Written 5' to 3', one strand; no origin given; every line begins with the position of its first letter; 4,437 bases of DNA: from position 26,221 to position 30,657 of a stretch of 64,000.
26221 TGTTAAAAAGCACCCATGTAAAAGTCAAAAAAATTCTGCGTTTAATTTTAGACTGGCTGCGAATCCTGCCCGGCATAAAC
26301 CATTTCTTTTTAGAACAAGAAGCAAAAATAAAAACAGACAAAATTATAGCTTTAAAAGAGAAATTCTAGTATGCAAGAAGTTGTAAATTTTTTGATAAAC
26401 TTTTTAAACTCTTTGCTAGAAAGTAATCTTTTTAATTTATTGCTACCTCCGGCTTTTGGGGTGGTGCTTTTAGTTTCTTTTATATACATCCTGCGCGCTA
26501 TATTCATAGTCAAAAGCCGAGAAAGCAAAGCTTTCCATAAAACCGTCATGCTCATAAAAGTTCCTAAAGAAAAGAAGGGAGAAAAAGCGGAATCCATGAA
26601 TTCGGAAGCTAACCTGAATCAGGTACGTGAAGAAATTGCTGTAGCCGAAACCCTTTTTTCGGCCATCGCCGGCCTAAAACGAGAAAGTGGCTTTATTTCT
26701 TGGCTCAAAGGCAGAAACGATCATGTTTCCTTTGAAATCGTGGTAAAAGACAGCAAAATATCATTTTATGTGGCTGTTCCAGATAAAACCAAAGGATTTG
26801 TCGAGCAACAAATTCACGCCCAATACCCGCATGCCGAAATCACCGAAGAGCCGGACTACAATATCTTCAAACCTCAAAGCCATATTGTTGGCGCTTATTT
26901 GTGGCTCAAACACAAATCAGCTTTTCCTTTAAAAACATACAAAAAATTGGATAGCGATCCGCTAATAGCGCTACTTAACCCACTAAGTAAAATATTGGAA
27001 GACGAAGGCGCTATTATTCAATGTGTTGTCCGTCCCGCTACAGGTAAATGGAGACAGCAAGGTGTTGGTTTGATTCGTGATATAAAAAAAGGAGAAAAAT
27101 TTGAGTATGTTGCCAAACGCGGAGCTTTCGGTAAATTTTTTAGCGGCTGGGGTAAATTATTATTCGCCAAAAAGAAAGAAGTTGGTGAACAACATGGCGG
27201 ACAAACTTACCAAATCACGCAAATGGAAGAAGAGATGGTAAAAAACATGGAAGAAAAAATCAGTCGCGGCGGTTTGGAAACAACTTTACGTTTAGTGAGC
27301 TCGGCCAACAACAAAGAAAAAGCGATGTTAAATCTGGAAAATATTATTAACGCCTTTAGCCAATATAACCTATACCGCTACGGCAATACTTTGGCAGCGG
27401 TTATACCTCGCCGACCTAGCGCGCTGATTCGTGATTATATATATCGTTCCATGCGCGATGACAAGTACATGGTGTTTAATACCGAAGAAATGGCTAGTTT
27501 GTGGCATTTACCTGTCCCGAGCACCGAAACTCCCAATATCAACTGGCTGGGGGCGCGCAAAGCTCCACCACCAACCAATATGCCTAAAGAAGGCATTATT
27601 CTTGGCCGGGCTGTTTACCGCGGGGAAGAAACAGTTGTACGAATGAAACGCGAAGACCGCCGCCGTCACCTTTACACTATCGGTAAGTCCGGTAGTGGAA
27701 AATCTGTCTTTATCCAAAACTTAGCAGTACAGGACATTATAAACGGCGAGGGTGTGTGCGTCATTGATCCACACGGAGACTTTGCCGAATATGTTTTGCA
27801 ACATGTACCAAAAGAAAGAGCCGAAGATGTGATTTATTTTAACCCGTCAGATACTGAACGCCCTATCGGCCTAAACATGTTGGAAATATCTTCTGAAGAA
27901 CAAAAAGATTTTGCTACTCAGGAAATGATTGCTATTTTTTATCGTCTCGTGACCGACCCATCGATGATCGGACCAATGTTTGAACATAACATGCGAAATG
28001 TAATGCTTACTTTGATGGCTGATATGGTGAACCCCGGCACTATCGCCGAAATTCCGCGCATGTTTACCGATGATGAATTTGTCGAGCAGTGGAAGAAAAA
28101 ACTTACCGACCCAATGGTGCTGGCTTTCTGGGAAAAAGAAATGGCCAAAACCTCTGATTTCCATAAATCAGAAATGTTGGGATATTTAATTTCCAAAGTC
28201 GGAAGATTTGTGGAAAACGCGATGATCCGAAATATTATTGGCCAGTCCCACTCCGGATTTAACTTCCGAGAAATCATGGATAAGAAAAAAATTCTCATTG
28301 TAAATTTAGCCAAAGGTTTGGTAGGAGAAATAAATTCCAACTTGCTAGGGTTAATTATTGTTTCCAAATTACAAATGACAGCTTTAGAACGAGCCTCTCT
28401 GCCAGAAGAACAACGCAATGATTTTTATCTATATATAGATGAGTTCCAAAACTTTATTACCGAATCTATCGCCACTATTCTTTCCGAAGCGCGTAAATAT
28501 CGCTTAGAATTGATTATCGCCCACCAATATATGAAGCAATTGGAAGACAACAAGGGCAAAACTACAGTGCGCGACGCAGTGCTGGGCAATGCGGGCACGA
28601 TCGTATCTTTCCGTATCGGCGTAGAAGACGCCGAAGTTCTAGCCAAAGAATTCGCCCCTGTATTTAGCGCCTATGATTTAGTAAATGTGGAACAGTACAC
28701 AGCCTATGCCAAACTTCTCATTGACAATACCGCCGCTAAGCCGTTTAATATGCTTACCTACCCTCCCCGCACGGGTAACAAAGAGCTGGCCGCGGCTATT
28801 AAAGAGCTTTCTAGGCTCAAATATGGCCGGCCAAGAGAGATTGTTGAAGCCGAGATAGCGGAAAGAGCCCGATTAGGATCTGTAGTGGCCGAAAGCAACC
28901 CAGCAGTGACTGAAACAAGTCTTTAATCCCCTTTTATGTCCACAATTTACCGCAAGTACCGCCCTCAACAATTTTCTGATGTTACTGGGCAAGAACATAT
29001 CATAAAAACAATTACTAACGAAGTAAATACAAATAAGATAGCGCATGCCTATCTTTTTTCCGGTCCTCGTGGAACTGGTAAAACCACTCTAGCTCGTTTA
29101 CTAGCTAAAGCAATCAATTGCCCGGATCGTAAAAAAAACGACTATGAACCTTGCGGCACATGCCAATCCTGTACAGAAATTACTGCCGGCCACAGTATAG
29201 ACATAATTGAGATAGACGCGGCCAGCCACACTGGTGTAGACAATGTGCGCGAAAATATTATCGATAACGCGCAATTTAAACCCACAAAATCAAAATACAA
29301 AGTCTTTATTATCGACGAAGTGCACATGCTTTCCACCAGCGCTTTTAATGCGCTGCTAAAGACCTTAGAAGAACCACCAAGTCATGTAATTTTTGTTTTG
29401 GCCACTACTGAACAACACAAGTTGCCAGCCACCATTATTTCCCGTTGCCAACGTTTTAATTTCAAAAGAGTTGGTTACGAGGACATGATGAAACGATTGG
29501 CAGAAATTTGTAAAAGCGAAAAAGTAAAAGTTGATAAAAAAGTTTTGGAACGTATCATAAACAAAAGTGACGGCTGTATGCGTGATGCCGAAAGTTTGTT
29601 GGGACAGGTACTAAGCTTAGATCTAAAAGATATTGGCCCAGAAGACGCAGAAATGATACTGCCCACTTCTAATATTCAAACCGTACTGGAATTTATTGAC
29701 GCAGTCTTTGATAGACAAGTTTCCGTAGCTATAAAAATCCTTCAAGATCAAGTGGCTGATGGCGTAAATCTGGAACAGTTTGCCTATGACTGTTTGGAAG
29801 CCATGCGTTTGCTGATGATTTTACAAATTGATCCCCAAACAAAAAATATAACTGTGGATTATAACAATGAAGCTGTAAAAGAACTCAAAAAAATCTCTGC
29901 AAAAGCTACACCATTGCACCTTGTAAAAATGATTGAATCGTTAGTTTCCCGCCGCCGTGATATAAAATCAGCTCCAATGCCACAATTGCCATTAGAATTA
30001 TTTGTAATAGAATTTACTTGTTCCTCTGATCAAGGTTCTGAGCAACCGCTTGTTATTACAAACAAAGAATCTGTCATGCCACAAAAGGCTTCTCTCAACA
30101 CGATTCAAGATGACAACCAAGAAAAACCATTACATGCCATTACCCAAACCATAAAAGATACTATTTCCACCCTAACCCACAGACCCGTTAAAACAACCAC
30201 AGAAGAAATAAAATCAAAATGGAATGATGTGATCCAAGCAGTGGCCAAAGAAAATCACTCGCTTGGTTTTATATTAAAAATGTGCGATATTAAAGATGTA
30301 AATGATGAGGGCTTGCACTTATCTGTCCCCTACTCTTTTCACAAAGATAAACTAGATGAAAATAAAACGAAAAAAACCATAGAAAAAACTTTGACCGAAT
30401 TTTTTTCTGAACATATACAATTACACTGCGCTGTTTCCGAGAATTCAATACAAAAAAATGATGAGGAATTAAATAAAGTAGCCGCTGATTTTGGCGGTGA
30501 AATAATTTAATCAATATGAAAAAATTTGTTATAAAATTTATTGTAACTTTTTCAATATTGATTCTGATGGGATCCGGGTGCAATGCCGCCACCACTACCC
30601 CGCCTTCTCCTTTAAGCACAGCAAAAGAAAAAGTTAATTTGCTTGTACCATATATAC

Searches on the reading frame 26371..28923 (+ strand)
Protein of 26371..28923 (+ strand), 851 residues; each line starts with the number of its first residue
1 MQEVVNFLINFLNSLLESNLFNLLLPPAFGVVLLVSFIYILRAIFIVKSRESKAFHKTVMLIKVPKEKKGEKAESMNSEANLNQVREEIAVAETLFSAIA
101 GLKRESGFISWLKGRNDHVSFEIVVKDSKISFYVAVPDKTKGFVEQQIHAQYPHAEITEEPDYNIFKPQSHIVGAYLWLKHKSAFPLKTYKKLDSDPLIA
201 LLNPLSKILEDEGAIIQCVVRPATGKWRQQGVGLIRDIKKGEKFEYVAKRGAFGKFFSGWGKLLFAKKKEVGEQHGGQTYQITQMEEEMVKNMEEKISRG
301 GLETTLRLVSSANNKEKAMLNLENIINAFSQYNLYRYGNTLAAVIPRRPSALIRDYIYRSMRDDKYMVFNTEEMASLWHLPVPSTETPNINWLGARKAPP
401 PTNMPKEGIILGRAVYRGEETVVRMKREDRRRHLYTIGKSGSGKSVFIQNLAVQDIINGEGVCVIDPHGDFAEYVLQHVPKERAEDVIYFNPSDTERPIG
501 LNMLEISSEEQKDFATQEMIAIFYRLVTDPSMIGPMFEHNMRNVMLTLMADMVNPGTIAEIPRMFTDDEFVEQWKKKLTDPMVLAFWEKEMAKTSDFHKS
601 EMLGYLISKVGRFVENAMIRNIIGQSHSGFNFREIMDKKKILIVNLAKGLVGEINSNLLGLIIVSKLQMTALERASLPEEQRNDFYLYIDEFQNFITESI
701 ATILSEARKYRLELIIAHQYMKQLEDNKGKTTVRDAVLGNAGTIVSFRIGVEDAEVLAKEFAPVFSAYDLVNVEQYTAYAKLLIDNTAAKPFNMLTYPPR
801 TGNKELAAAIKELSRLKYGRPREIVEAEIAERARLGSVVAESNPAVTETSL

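Call 55: search_protein_families(library=ncbifam, proteins=[window:26371-28923:+], max_evalue=1e-10)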
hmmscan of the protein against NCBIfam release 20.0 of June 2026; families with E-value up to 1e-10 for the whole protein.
window:26371-28923:+ (851 aa): 1 family
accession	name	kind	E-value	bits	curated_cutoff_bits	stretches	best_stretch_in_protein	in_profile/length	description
TIGR03743.1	SXT_TraD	subfamily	8.9e-14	50.9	366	0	396-504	141-251/636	conjugative transfer system coupling protein TraD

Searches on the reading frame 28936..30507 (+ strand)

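Call 55: search_protein_families(library=ncbifam, proteins=[window:28936-30507:+], max_evalue=1e-10)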
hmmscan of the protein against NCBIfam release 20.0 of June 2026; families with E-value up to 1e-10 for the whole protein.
window:28936-30507:+ (524 aa): 69 families (the best 25 are shown)
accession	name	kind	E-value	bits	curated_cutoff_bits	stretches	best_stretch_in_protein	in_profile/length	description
NF004046.1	PRK05563.1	equivalog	3.2e-147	491.8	400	1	3-511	4-533/567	DNA polymerase III subunit gamma/tau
NF011512.0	PRK14950.1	equivalog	1.7e-140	469.9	593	2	3-405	5-404/585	DNA polymerase III subunits gamma and tau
TIGR02397.1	dnaX_nterm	equivalog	2.9e-129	431.4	250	1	3-359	3-353/355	DNA polymerase III subunit gamma/tau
NF011526.0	PRK14965.1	equivalog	4.8e-128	428.5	670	1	5-509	7-531/578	DNA polymerase III subunits gamma and tau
NF011510.0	PRK14948.1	equivalog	4.5e-116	389.1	593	1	5-512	9-528/640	DNA polymerase III subunit gamma/tau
NF005942.0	PRK07994.1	equivalog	7.8e-111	372.1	613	1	5-358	7-353/655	DNA polymerase III subunit gamma/tau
NF006585.0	PRK09111.1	equivalog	7.1e-110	368.4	604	1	5-423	31-450/616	DNA polymerase III subunit gamma/tau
NF004962.0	PRK06305.1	equivalog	4.2e-108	362.5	559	1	4-424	7-407/465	DNA polymerase III subunits gamma and tau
NF005173.0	PRK06647.1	equivalog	2.8e-107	359.9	623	1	7-508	9-497/568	DNA polymerase III subunits gamma and tau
NF004549.0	PRK05896.1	equivalog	3e-107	359.9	578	1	2-307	4-303/642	DNA polymerase III subunits gamma and tau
NF011523.0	PRK14962.1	equivalog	1.2e-104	350.8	576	1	1-520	1-467/474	DNA polymerase III subunits gamma and tau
NF011514.0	PRK14953.1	equivalog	8.1e-102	341.6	536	1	5-495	7-477/488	DNA polymerase III subunits gamma and tau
NF005846.3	PRK07764.1-6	equivalog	1e-99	335.3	625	1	4-358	2-357/628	DNA polymerase III subunit gamma and tau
NF011513.0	PRK14952.1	equivalog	3.9e-95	320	737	1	3-504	2-525/596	DNA polymerase III subunits gamma/tau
NF011516.0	PRK14955.1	equivalog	2.1e-94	316.5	560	1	3-360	5-370/397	DNA polymerase III subunits gamma and tau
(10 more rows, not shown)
